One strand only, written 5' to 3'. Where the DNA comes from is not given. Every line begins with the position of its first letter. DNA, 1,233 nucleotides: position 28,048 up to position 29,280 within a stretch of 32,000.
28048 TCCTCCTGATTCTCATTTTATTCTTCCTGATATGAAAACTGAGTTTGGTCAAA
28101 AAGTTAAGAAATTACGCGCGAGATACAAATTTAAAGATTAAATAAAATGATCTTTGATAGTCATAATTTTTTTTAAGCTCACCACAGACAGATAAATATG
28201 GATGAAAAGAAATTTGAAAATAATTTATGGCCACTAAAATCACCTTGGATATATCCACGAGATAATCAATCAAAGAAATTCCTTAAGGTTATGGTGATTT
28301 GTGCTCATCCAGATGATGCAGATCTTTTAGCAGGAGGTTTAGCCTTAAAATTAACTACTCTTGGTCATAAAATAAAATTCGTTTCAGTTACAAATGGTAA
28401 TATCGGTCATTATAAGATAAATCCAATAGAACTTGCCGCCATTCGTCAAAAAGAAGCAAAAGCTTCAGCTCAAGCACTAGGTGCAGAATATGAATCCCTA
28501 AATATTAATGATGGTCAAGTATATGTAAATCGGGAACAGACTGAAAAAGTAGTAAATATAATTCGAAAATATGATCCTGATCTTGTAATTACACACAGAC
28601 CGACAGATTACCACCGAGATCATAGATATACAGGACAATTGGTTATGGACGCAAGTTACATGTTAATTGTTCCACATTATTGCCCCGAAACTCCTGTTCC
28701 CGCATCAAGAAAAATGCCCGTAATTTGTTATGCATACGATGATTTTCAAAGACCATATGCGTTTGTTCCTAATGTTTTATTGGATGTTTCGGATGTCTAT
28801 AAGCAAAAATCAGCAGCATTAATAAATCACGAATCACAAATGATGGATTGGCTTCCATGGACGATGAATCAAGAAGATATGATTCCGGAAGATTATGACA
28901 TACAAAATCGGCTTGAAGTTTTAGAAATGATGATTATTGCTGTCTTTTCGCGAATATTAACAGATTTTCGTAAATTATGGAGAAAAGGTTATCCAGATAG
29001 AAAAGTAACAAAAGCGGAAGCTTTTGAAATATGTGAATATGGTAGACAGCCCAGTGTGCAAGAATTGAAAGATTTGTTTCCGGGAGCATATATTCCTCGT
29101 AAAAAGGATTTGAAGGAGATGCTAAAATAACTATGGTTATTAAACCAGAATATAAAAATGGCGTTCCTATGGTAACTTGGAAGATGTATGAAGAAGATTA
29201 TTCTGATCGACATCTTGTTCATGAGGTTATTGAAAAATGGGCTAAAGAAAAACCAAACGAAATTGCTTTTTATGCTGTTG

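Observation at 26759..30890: Tightly coupled operon of an unknown 188-aa protein, two divergent PIG-L/LmbE de-N-acetylases and an acyl-CoA ligase: candidate 'deacetylate then re-acylate' remodelling module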

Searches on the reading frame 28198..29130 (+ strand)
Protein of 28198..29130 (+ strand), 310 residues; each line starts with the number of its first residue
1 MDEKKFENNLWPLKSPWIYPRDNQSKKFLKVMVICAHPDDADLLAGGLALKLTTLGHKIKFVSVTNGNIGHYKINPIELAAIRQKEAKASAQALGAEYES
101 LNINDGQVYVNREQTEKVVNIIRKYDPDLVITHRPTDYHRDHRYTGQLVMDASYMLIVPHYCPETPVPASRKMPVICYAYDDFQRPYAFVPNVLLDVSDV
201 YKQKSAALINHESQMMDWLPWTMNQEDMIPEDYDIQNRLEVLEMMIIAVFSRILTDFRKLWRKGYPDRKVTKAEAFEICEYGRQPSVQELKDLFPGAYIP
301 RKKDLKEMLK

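Call 3: search_protein_families(library=pfam, proteins=[window:28198-29130:+], max_evalue=0.01)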
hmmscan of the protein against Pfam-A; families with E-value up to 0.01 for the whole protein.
window:28198-29130:+ (310 aa): 1 family
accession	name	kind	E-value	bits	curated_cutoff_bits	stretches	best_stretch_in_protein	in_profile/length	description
PF02585.22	PIG-L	-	2.6e-30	106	28.2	1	32-152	1-128/129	GlcNAc-PI de-N-acetylase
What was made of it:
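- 28198..29130 (+): PIG-L B: a cytoplasmic Zn-dependent de-N-acetylase of the PIG-L/LmbE (CE14) fold. It is the first gene of the conserved pair. Pfam PIG-L scores 106 bits (call 3).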

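Call 4: search_protein_families(library=ncbifam, proteins=[window:28198-29130:+], max_evalue=0.01)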
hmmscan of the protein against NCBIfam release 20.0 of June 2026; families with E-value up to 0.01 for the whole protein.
window:28198-29130:+ (310 aa): 4 families
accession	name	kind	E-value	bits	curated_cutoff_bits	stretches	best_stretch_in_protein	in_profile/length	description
TIGR04001.1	thiol_BshB1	equivalog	1.3e-34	119.9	182.5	1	29-217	2-181/226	bacillithiol biosynthesis deacetylase BshB1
TIGR04000.1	thiol_BshB2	equivalog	2.8e-15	56.6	195.25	1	31-223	3-193/217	bacillithiol biosynthesis deacetylase BshB2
TIGR03446.1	mycothiol_Mca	equivalog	4.9e-05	23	277.15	0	29-106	1-85/283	mycothiol conjugate amidase Mca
NF002557.0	PRK02122.1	subfamily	0.002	16.3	384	1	28-77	370-419/653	glucosamine-6-phosphate deaminase-like protein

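Call 17: find_homologous_proteins(query=window:28198-29130:+, max_evalue=1e-10)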
Query window:28198-29130:+ (310 aa): 7774 proteins with E <= 1e-10 among 8000 candidates; the best 120 are listed.
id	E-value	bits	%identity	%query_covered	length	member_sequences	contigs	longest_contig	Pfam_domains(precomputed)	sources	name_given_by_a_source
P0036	2.1e-199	679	93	100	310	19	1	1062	PF02585.23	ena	-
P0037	9.6e-198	674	92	100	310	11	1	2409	PF02585.23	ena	-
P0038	5.0e-174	596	89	92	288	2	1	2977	PF02585.23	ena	-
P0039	1.3e-172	591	77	99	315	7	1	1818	PF02585.23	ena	-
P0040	1.1e-169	582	86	92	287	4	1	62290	PF02585.23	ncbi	-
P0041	1.5e-163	561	74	100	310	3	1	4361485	PF02585.23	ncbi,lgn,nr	ncbi:MAG: PIG-L family deacetylase [Candidatus Lokiarchaeota archaeon]|nr:PIG-L family deacetylase [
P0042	1.3e-159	548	74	100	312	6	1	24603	PF02585.23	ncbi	-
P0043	3.0e-159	547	75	98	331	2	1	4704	PF02585.23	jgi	jgi:N-acetylglucosamine malate deacetylase 1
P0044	3.7e-159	547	71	100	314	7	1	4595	PF02585.23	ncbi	ncbi:MAG: PIG-L deacetylase family protein [Promethearchaeota archaeon]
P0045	8.6e-159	546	74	100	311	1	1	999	PF02585.23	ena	-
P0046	6.2e-151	520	70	98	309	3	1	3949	PF02585.23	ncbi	-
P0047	2.2e-147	508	69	99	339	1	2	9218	PF02585.23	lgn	-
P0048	7.8e-147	507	67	100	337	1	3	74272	PF02585.23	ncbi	ncbi:MAG: PIG-L deacetylase family protein [Promethearchaeota archaeon]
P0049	4.2e-143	494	66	99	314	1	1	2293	PF02585.23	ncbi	-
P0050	3.3e-141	488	66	99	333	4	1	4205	PF02585.23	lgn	-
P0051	3.3e-140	485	65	98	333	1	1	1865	PF02585.23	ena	-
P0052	2.2e-139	482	64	100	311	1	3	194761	PF02585.23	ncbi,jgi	ncbi:MAG: PIG-L deacetylase family protein [Promethearchaeota archaeon]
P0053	1.0e-137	477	63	99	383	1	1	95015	PF02585.23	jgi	jgi:LmbE family N-acetylglucosaminyl deacetylase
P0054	2.2e-137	475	63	98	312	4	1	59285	PF02585.23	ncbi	ncbi:MAG: PIG-L deacetylase family protein [Promethearchaeia archaeon]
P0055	2.6e-137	475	64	99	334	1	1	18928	PF02585.23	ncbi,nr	ncbi:MAG: PIG-L family deacetylase [Candidatus Lokiarchaeota archaeon]|nr:PIG-L family deacetylase [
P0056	4.8e-136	471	62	98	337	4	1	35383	PF02585.23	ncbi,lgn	-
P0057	2.6e-135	469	62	100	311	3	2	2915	PF02585.23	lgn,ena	-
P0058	1.0e-134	467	65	100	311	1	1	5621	PF02585.23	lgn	-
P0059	1.1e-133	463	62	100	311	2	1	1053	PF02585.23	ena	-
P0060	2.8e-133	462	60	100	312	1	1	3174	PF02585.23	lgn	-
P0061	2.9e-133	462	61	100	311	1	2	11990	PF02585.23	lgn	-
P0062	1.5e-132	460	62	100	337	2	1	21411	PF02585.23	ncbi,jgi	ncbi:MAG: PIG-L deacetylase family protein [Promethearchaeota archaeon]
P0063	8.1e-132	457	61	99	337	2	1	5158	PF02585.23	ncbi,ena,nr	ncbi:MAG TPA: PIG-L deacetylase family protein [Candidatus Lokiarchaeia archaeon]|nr:PIG-L deacetyla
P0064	1.7e-131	456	63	100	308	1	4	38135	PF02585.23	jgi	-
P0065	3.0e-131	455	61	100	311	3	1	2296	PF02585.23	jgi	-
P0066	4.7e-131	455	60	100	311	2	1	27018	PF02585.23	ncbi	-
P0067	8.3e-131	454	63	100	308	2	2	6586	PF02585.23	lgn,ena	-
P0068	2.0e-130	453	60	100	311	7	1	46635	PF02585.23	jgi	jgi:LmbE family N-acetylglucosaminyl deacetylase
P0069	1.2e-127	444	61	98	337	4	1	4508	PF02585.23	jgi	jgi:LmbE family N-acetylglucosaminyl deacetylase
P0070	1.7e-125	436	65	90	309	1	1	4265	PF02585.23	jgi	jgi:LmbE family N-acetylglucosaminyl deacetylase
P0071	9.7e-125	434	67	89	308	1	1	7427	PF02585.23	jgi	jgi:LmbE family N-acetylglucosaminyl deacetylase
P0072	1.5e-121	423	57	98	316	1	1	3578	PF02585.23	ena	-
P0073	8.6e-114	398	58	95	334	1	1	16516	PF02585.23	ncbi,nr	ncbi:PIG-L family deacetylase [Candidatus Bathyarchaeota archaeon]|nr:PIG-L family deacetylase [Cand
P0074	1.4e-113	397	58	98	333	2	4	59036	PF02585.23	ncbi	ncbi:MAG: PIG-L deacetylase family protein [Candidatus Sigynarchaeota archaeon]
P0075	4.4e-113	396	59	96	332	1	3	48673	PF02585.23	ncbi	ncbi:MAG: PIG-L deacetylase family protein [Promethearchaeota archaeon]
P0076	7.5e-112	392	56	99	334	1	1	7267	PF02585.23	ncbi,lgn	ncbi:MAG: PIG-L deacetylase family protein [Candidatus Hodarchaeota archaeon]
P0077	1.6e-111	391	56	98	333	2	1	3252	PF02585.23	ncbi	-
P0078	3.1e-111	390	59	91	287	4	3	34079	PF02585.23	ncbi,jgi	ncbi:MAG: PIG-L deacetylase family protein [Promethearchaeota archaeon]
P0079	6.5e-111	389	56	99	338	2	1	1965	PF02585.23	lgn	-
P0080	1.1e-110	388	57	98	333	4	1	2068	PF02585.23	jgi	jgi:LmbE family N-acetylglucosaminyl deacetylase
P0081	1.2e-110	388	56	99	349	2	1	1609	PF02585.23,PF06810.18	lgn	-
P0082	6.5e-110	385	59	90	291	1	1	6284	PF02585.23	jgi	jgi:LmbE family N-acetylglucosaminyl deacetylase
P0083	9.5e-110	385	57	98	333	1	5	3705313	PF02585.23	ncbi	-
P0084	1.3e-109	384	55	98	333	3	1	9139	PF02585.23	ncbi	-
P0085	1.9e-109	384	58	91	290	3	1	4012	PF02585.23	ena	-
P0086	7.0e-109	382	59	91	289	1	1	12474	PF02585.23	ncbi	-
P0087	8.4e-109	382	59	90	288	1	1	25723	PF02585.23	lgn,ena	-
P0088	5.2e-107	376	55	99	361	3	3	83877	PF02585.23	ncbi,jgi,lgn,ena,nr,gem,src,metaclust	ncbi:MAG TPA: PIG-L family deacetylase [Candidatus Lokiarchaeia archaeon]|nr:PIG-L family deacetylas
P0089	2.3e-105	370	56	90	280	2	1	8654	PF02585.23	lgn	-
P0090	5.1e-105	369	57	89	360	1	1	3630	PF02585.23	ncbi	-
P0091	5.4e-105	369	55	92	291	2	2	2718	PF02585.23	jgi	jgi:LmbE family N-acetylglucosaminyl deacetylase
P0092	1.3e-103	365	57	89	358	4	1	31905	PF02585.23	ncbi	-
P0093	2.6e-102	360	58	89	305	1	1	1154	PF02585.23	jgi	jgi:LmbE family N-acetylglucosaminyl deacetylase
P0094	2.7e-101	357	55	91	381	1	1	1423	PF02585.23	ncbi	-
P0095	9.0e-100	352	54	91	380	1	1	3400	PF02585.23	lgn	-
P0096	9.1e-100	352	54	91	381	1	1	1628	PF02585.23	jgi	-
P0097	2.1e-95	338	64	72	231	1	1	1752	PF02585.23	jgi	jgi:LmbE family N-acetylglucosaminyl deacetylase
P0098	8.8e-95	336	54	90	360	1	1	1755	PF02585.23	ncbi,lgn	-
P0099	1.4e-94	335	53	92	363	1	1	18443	PF02585.23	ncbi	ncbi:MAG: PIG-L deacetylase family protein [Promethearchaeota archaeon]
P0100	1.9e-93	331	53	90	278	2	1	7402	PF02585.23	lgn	-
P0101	3.5e-90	320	55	78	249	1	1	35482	PF02585.23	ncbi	ncbi:MAG: hypothetical protein EU530_03950, partial [Promethearchaeota archaeon]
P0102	7.0e-85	303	48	93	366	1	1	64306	PF02585.23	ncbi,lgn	ncbi:MAG: hypothetical protein Kow0069_27360 [Promethearchaeota archaeon]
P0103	5.7e-82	293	63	62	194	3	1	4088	PF02585.23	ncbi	ncbi:MAG: PIG-L deacetylase family protein, partial [Promethearchaeota archaeon]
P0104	4.4e-80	287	48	89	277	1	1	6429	PF02585.23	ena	-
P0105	5.7e-80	287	49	86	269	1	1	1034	PF02585.23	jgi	jgi:LmbE family N-acetylglucosaminyl deacetylase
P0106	1.1e-75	273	54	76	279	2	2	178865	PF02585.23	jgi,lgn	-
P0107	2.4e-74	268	61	62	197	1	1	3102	PF02585.23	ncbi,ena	ncbi:N-acetyl-alpha-D-glucosaminyl L-malate deacetylase 1 [subsurface metagenome]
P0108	1.1e-70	256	57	65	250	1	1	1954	PF02585.23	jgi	jgi:hypothetical protein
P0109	2.1e-70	256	49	85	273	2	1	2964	PF02585.23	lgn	-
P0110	4.7e-70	254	49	74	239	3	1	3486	PF02585.23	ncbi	ncbi:MAG: PIG-L deacetylase family protein, partial [Promethearchaeota archaeon]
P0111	2.7e-69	252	46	86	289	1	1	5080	PF02585.23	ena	-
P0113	5.1e-69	251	46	86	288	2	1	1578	PF02585.23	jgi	jgi:LmbE family N-acetylglucosaminyl deacetylase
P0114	8.4e-69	250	59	63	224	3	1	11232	PF02585.23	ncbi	ncbi:MAG: PIG-L deacetylase family protein, partial [Promethearchaeota archaeon]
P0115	2.1e-68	249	44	86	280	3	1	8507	PF02585.23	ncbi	-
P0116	2.9e-68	248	45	87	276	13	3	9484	PF02585.23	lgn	-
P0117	3.7e-68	248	46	88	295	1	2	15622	PF02585.23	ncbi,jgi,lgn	-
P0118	3.7e-68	248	45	86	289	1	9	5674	PF02585.23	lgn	-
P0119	4.5e-68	248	45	86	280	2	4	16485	PF02585.23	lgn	-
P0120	1.1e-67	247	46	86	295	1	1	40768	PF02585.23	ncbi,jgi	-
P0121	1.7e-67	246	45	87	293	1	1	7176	PF02585.23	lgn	-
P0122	3.0e-67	245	46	86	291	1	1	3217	PF02585.23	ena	-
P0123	5.0e-67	244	46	86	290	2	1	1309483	PF02585.23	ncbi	-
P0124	5.5e-67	244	46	86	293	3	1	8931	PF02585.23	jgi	-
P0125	6.3e-67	244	46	86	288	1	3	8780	PF02585.23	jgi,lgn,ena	-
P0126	6.7e-67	244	46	86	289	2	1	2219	PF02585.23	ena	-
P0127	7.0e-67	244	43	88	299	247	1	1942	PF02585.23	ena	-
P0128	7.4e-67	244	44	90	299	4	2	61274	PF02585.23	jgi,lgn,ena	-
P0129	9.9e-67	243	45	86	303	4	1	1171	PF02585.23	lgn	-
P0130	1.2e-66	243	46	86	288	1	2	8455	PF02585.23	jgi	jgi:LmbE family N-acetylglucosaminyl deacetylase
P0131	1.5e-66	243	47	88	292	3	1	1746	PF02585.23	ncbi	-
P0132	2.5e-66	242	46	86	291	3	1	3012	PF02585.23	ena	-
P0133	3.6e-66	242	46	86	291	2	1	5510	PF02585.23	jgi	-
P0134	4.8e-66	241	44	86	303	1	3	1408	PF02585.23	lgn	-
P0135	6.3e-66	241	45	86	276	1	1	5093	PF02585.23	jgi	-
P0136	8.8e-66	240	44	90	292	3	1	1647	PF02585.23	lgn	-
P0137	9.3e-66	240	45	86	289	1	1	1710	PF02585.23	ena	-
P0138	1.1e-65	240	46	85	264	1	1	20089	PF02585.23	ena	-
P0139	1.1e-65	240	45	91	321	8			PF02585.23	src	-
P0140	1.1e-65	240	43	89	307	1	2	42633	PF02585.23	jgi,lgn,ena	-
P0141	1.3e-65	240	44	87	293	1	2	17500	PF02585.23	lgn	-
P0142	1.3e-65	240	45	86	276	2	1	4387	PF02585.23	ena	-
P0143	1.5e-65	240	44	90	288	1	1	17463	PF02585.23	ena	-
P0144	1.6e-65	239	45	88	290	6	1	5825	PF02585.23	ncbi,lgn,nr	ncbi:MAG: PIG-L family deacetylase [Mangrovibacterium sp.]|nr:PIG-L family deacetylase [Mangrovibact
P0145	1.6e-65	239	45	86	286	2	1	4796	PF02585.23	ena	-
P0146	1.7e-65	239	44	86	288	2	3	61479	PF02585.23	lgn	-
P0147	1.7e-65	239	44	88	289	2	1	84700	PF02585.23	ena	-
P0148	1.8e-65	239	45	86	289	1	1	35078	PF02585.23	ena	-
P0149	1.9e-65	239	47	88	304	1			PF02585.23,PF11020.16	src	-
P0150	2.0e-65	239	44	86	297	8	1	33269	PF02585.23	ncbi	-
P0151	2.1e-65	239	45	86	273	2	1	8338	PF02585.23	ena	-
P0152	2.2e-65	239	46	86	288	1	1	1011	PF02585.23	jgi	jgi:LmbE family N-acetylglucosaminyl deacetylase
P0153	2.3e-65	239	44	87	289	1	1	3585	PF02585.23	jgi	jgi:LmbE family N-acetylglucosaminyl deacetylase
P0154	2.4e-65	239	47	87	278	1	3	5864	PF02585.23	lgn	-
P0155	2.5e-65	239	45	88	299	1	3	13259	PF02585.23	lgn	-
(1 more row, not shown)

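Call 21: find_related_loci(query=A2, collection=genome_contigs, flank=10000)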
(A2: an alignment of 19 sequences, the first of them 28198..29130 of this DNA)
Query A2 (310 aa) in genome_contigs; peptide patterns used: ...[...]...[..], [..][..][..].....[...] (x = any residue, [..] = any of these).
600 stretches matched a pattern (row limit reached: there are more); 589 encode a relative of the query (tblastn E <= 1e-3); the best 80 are kept; 80 distinct loci.
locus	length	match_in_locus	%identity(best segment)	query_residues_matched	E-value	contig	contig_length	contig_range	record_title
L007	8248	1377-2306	91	1-310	0e+0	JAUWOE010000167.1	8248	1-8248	MAG: Promethearchaeum sp. isolate CSMAG_2442 CSMAG_2442_k141_886268_length_8248_cov_9.0000, whole genome shotgun sequenc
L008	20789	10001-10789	46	29-295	1e-72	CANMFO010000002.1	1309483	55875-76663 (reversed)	uncultured Flavobacteriaceae bacterium isolate 3-18-3Z.fasta genome assembly, contig: NODE_2, whole genome shotgun seque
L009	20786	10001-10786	46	29-295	6e-71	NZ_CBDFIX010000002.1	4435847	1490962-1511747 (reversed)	MAG: Ulvibacterium sp. isolate 18236579-7ab4-40b4-89a9-c00f63bf9344 contig_2, whole genome shotgun sequence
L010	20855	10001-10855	43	10-295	1e-69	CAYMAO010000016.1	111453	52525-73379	MAG TPA_asm: uncultured Planctomycetaceae bacterium isolate SRP150892_co2_79 genome assembly, contig: NODE_150_length_11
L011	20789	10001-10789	44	29-295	9e-70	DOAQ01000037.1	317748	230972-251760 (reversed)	MAG TPA_asm: Prolixibacteraceae bacterium isolate UBA12447 contig_308, whole genome shotgun sequence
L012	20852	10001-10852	43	16-295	4e-69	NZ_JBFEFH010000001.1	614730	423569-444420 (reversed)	Tautonia sp. JC769 1, whole genome shotgun sequence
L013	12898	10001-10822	44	21-295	5e-69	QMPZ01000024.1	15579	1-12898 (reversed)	MAG: Candidatus Aerophobetes bacterium isolate B47_G16 B47_Guay16_scaffold_02132, whole genome shotgun sequence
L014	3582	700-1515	44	18-295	1e-68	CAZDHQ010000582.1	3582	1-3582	MAG TPA_asm: uncultured Ferruginibacter sp. isolate binchicken_co322_65 genome assembly, contig: NODE_26087_length_3582_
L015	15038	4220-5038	44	22-295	5e-68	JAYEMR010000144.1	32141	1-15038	MAG: Chloroflexota bacterium isolate MAG076 MAG076_144, whole genome shotgun sequence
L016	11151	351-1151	43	24-295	4e-68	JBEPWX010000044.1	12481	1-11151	MAG: Mariniphaga sp. isolate 01_S196.semibin_refined.147 NODE_1852_length_12481_cov_1.566618:0-12481, whole genome shotg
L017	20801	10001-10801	44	23-295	2e-67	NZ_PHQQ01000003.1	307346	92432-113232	Arenibacter catalasegens strain P308H10 contig3, whole genome shotgun sequence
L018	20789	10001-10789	44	29-295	3e-67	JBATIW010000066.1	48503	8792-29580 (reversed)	MAG: Maribacter sp. isolate MFD10278_ilm_asm_bin14 k127_210175, whole genome shotgun sequence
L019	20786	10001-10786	44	29-295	1e-66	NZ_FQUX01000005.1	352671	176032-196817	Arenibacter palladensis strain DSM 17539, whole genome shotgun sequence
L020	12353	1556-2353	45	29-295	1e-66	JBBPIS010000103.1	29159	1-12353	MAG: Planctomycetota bacterium isolate BPF1-02-04_bin_2 NODE_150_length_29159_cov_10.068960, whole genome shotgun sequen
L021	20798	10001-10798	44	29-295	2e-66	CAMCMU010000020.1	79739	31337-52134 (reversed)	MAG: Schlesneria paludicola DSM 18645 isolate MsH-30jul19-291 genome assembly, contig: MsH-30jul19-C463, whole genome sh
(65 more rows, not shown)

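Call 25: find_encoding_contigs(protein=P0041, flank=8000, max_places=1)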
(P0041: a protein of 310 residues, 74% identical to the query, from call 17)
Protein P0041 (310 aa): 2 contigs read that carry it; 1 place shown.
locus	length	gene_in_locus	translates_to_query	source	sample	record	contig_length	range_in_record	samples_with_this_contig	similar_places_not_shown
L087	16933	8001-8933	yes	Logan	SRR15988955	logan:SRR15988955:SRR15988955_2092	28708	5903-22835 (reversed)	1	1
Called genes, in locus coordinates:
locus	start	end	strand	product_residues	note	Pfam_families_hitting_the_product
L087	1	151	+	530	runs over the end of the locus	-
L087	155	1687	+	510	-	-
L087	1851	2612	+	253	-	PF01569:PAP2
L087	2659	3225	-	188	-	-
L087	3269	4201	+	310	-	PF01569:PAP2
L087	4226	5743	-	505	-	PF04734:Ceramidase_alk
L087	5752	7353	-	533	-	PF07690:MFS_1, PF00083:Sugar_tr, PF03137:OATP (faint), PF12832:MFS_1_like (weak)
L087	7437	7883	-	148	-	-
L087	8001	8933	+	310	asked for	PF02585:PIG-L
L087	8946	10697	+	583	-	PF00501:AMP-binding, PF13193:AMP-binding_C (weak)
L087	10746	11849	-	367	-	PF01408:GFO_IDH_MocA, PF02894:GFO_IDH_MocA_C, PF22725:GFO_IDH_MocA_C3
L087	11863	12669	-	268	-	PF02585:PIG-L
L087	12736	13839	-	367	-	PF01380:SIS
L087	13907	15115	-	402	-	PF01041:DegT_DnrJ_EryC1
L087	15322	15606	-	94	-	-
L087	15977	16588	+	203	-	PF01812:5-FTHF_cyc-lig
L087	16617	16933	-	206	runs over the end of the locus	-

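Call 26: find_encoding_contigs(protein=P0052, flank=8000, max_places=1)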
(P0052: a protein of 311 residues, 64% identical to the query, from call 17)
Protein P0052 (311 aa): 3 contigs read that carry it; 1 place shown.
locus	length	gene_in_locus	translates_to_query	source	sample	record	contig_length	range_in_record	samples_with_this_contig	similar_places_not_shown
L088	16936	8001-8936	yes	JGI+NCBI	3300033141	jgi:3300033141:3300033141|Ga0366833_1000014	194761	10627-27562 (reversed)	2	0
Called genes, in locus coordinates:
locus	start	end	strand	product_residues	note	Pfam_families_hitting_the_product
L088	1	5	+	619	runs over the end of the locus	PF00501:AMP-binding, PF13193:AMP-binding_C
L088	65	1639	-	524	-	PF00370:FGGY_N, PF02782:FGGY_C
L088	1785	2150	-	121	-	PF01909:NTP_transf_2, PF18765:Polbeta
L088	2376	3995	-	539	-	PF00370:FGGY_N, PF02782:FGGY_C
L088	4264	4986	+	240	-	-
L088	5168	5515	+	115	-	PF10391:DNA_pol_lambd_f (weak), PF14229:DUF4332 (weak), PF14520:HHH_5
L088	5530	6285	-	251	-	PF02146:SIR2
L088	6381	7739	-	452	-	PF02040:ArsB (weak), PF03600:CitMHS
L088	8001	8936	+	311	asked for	PF02585:PIG-L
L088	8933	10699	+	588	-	PF00501:AMP-binding, PF13193:AMP-binding_C (weak)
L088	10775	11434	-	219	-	PF02585:PIG-L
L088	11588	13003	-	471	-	PF00202:Aminotran_3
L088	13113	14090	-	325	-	-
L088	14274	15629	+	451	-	PF00016:RuBisCO_large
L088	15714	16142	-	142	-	PF01850:PIN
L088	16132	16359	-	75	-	PF02697:VAPB_antitox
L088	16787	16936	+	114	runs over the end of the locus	PF01909:NTP_transf_2, PF18765:Polbeta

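Call 27: find_encoding_contigs(protein=P0074, flank=8000, max_places=1)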
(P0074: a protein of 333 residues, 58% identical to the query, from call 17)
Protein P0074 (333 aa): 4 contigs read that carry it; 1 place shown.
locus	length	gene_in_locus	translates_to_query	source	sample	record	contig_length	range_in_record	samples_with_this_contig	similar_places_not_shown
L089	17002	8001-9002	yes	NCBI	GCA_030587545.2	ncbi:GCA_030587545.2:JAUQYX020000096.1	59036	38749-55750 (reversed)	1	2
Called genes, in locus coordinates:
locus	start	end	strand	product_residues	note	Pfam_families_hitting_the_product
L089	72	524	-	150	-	PF19906:CGDB (weak)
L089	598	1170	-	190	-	-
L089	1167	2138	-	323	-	PF00892:EamA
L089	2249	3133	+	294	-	PF02548:Pantoate_transf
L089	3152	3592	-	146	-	-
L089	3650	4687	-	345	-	PF01073:3Beta_HSD, PF01370:Epimerase, PF02719:Polysacc_synt_2, PF04321:RmlD_sub_bind (weak), PF05368:NmrA, PF07993:NAD_binding_4, PF13460:NAD_binding_10, PF16363:GDP_Man_Dehyd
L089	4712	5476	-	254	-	PF02517:Rce1-like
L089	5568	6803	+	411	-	PF04015:DUF362, PF12838:Fer4_7 (weak), PF13187:Fer4_9 (weak), PF13237:Fer4_10 (weak), PF13484:Fer4_16 (faint), PF00037:Fer4 (weak), PF12837:Fer4_6 (weak)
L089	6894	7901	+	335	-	PF13482:RNase_H_2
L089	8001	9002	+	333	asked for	PF02585:PIG-L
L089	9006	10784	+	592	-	PF00501:AMP-binding, PF13193:AMP-binding_C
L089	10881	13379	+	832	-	PF02901:PFL-like, PF01228:Gly_radical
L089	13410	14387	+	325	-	PF13353:Fer4_12, PF04055:Radical_SAM, PF13237:Fer4_10 (weak), PF14697:Fer4_21 (weak), PF12838:Fer4_7, PF13187:Fer4_9, PF00037:Fer4 (weak), PF12797:Fer4_2 (weak), +3 more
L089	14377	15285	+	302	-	-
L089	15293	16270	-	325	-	PF01037:AsnC_trans_reg (faint)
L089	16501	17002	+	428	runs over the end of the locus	PF05221:AdoHcyase, PF02826:2-Hacid_dh_C, PF00670:AdoHcyase_NAD, PF07991:KARI_N (weak)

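Call 30: search_solved_structures(query=window:28198-29130:+, max_evalue=0.001, show_alignments=2)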
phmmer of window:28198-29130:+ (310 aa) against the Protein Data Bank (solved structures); distinct sequences matched with E-value up to 0.001: 9.
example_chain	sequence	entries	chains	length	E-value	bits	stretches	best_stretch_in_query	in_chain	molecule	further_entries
8bgn_A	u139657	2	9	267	3.5e-19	72.4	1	22-221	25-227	Diacetylchitobiose deacetylase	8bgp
8bgo_A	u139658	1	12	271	3.7e-19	72.3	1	22-221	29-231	Diacetylchitobiose deacetylase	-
3we7_A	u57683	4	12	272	1.2e-18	70.7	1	21-221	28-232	Putative uncharacterized protein PH0499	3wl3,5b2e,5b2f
3wl4_A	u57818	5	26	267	4.3e-18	68.8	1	21-221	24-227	Uncharacterized protein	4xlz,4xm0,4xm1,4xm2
2ixd_A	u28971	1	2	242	7.9e-13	51.5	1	29-215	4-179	LMBE-RELATED PROTEIN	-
6p2t_A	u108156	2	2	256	2.8e-10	43.1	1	31-216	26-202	N-acetyl-alpha-D-glucosaminyl L-malate deacetylase 1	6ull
5bmo_A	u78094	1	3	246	3.3e-10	42.9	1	27-138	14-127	Putative uncharacterized protein LnmX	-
5cgz_A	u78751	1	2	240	7.5e-09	38.5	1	31-215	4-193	4-oxalmesaconate hydratase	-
1uan_A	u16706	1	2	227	6.3e-08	35.4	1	29-215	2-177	hypothetical protein TT1542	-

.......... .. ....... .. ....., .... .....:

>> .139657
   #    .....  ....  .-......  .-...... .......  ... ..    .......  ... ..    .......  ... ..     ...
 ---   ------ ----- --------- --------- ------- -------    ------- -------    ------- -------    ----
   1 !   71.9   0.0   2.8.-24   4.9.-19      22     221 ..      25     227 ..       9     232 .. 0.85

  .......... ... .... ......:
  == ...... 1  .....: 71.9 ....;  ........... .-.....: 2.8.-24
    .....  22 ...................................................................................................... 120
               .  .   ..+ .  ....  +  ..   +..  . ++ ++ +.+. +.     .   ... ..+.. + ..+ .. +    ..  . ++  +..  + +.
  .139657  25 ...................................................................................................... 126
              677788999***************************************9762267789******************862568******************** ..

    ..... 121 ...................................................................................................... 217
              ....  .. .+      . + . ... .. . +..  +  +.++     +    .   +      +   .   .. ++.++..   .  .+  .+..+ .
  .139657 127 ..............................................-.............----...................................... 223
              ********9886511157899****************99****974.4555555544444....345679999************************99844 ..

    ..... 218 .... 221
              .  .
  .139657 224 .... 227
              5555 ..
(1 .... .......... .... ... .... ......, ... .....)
